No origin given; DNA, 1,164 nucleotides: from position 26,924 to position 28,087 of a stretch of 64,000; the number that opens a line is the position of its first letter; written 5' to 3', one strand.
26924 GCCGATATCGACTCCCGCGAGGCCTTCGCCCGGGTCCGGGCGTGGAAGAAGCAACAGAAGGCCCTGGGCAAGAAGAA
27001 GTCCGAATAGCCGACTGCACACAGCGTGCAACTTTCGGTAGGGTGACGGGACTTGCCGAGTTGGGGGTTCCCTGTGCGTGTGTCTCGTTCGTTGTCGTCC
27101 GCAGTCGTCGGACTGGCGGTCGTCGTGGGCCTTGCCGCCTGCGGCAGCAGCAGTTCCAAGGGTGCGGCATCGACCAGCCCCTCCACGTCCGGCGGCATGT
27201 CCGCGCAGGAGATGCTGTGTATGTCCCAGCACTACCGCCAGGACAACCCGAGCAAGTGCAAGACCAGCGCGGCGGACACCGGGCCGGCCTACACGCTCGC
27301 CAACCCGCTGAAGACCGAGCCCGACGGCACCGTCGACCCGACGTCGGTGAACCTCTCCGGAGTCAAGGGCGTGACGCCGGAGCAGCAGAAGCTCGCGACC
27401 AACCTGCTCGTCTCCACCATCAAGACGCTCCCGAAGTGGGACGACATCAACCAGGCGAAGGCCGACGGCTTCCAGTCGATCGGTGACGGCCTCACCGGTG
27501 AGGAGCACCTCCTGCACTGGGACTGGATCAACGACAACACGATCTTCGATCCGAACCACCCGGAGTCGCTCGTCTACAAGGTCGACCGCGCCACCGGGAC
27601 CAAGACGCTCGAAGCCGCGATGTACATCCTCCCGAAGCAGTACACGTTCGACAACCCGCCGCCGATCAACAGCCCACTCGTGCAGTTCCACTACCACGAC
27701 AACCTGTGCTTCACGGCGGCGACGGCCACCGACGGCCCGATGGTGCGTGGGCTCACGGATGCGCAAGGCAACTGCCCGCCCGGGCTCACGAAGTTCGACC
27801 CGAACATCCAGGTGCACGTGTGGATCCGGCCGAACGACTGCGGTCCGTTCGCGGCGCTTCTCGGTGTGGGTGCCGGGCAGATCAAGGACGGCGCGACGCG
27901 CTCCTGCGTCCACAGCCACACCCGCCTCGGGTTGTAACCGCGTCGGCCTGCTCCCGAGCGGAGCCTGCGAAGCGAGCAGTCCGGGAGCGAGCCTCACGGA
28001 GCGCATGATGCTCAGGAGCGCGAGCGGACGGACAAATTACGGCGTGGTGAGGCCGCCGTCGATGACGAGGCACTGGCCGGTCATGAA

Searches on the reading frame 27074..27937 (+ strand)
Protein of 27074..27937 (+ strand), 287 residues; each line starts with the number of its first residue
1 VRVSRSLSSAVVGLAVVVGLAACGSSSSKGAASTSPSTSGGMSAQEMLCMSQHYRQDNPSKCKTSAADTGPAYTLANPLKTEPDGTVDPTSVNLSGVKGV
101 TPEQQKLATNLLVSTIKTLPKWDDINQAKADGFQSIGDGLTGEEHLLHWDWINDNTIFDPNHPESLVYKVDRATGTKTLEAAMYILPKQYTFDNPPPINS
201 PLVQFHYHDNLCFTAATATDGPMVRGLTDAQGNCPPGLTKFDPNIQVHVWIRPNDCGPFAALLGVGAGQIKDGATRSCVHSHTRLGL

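Call 9: search_protein_families(library=pfam, proteins=[window:27074-27937:+])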
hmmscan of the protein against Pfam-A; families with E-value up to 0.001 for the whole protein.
window:27074-27937:+ (287 aa): 0 families

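Call 37: search_protein_families(library=ncbifam, proteins=[window:27074-27937:+], max_evalue=0.01)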
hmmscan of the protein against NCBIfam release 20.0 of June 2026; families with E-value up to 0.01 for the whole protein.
window:27074-27937:+ (287 aa): 1 family
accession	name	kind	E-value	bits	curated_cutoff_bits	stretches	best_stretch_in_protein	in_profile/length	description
NF053532.1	lipo_SCO4651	subfamily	0.0052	16.5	65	1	7-48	3-45/277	SCO4651 family lipoprotein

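Call 40: find_homologous_proteins(query=window:27074-27937:+)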
Query window:27074-27937:+ (287 aa): 574 proteins with E <= 0.001 among 8000 candidates; the best 120 are listed.
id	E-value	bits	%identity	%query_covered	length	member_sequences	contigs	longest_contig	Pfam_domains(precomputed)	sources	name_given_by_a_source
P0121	2.2e-163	561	100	83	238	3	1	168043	-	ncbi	-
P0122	2.1e-158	544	81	100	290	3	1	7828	-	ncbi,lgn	-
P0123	5.1e-153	527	80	100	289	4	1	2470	-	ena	-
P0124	2.2e-144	498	90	83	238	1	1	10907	-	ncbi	-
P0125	3.5e-143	494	76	100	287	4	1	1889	-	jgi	jgi:hypothetical protein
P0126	3.9e-143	494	76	100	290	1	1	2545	-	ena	-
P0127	3.7e-139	481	74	100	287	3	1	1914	-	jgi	-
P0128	2.4e-138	478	87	83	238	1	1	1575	-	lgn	-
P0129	1.5e-136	472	71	100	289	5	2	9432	-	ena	-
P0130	1.1e-135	470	73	100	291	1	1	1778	-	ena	-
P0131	2.9e-135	468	73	100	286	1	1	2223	-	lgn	-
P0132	4.3e-132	458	72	100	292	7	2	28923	-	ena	-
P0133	1.4e-131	456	72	100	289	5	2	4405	-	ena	-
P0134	1.6e-131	456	72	100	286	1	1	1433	-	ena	-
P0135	6.6e-128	444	71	100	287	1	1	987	-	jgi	jgi:hypothetical protein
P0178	5.2e-101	356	62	86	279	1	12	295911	-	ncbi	ncbi:MAG: hypothetical protein ACXVJ7_01310 [Acidimicrobiia bacterium]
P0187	1.1e-99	351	64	86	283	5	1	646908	-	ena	-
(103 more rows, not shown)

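Call 41: find_encoding_contigs(protein=P0124, flank=10000, max_places=2)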
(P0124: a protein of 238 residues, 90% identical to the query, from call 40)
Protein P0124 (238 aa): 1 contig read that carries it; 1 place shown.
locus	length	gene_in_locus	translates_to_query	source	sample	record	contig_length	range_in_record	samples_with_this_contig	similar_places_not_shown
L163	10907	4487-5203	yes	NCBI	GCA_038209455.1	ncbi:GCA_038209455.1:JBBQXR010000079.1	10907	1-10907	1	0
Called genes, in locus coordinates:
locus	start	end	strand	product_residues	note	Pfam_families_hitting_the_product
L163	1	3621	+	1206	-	?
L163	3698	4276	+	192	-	PF00730:HhH-GPD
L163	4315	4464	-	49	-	-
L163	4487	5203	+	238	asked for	-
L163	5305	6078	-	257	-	PF00106:adh_short, PF08659:KR (weak), PF13561:adh_short_C2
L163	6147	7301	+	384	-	PF06224:AlkZ-like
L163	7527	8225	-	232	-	PF01988:VIT1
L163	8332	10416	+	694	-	PF01145:Band_7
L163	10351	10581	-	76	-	-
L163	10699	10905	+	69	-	?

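Call 42: find_encoding_contigs(protein=P0122, flank=10000, max_places=2)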
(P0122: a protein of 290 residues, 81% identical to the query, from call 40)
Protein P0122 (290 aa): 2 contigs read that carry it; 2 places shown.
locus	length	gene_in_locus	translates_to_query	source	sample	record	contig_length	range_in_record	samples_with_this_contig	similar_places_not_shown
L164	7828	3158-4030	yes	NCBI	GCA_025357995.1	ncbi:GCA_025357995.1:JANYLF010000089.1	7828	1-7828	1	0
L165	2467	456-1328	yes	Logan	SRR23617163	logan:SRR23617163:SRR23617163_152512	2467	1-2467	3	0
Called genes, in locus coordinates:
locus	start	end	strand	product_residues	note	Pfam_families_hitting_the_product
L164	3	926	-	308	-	?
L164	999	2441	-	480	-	PF01266:DAO (weak), PF12831:FAD_oxidored (weak), PF13450:NAD_binding_8, PF01593:Amino_oxidase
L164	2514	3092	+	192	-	PF00730:HhH-GPD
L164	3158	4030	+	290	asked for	-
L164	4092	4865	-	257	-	PF00106:adh_short, PF08659:KR (weak), PF13561:adh_short_C2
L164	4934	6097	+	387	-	PF06224:AlkZ-like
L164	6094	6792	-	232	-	PF01988:VIT1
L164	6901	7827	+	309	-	?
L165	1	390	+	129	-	?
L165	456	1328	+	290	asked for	-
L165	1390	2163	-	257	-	PF00106:adh_short, PF08659:KR (weak), PF13561:adh_short_C2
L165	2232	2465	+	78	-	?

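Call 43: find_encoding_contigs(protein=P0178, flank=10000, max_places=3)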
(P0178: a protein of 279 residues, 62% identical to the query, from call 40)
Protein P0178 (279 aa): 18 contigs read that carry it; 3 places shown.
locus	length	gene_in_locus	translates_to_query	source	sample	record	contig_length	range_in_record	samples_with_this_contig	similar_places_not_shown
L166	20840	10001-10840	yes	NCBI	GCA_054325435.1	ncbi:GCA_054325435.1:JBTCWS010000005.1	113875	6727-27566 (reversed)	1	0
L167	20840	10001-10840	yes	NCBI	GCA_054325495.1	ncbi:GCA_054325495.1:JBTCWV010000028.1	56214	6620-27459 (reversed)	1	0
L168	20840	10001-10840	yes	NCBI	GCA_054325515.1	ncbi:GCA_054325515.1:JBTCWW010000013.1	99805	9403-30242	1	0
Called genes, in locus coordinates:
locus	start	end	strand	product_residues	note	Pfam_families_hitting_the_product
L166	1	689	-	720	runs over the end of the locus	PF01590:GAF (weak), PF07730:HisKA_3, PF02518:HATPase_c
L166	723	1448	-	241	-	PF00005:ABC_tran, PF02463:SMC_N (faint)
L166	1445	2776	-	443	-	PF00072:Response_reg, PF00211:Guanylate_cyc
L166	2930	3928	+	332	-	PF00027:cNMP_binding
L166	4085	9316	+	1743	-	PF00801:PKD, PF18911:PKD_4, PF00801:PKD, PF18911:PKD_4, PF24517:CBM96, PF00801:PKD, PF18911:PKD_4, PF00801:PKD, +7 more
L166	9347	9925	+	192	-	PF00730:HhH-GPD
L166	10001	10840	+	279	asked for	-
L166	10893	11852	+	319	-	-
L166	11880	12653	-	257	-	PF00106:adh_short, PF08659:KR (weak), PF13561:adh_short_C2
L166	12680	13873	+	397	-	PF06224:AlkZ-like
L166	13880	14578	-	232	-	PF01988:VIT1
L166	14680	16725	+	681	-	PF01145:Band_7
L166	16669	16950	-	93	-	-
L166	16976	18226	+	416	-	PF08240:ADH_N, PF16912:Glu_dehyd_C (faint), PF00107:ADH_zinc_N, PF13602:ADH_zinc_N_2 (weak)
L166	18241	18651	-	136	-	-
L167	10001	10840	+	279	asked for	-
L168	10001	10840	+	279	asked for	-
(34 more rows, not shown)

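Call 44: find_encoding_contigs(protein=P0187, flank=10000, max_places=2)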
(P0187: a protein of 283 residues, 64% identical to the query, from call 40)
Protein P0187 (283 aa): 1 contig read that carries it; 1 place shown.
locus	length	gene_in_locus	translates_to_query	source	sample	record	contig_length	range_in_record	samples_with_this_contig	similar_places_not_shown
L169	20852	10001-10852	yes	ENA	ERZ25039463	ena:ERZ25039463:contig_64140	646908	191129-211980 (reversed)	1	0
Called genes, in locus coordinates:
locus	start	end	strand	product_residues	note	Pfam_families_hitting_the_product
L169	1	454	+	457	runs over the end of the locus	-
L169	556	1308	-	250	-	PF00005:ABC_tran, PF02463:SMC_N (faint), PF13304:AAA_21 (faint)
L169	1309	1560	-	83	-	-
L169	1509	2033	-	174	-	PF00211:Guanylate_cyc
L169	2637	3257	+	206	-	-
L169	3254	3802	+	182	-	PF00027:cNMP_binding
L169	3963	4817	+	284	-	-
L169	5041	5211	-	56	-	-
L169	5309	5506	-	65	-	-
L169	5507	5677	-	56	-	-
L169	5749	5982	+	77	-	-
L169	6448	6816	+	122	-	-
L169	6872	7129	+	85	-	-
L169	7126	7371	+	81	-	PF24517:CBM96 (weak)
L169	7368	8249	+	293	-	PF24517:CBM96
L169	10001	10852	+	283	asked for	-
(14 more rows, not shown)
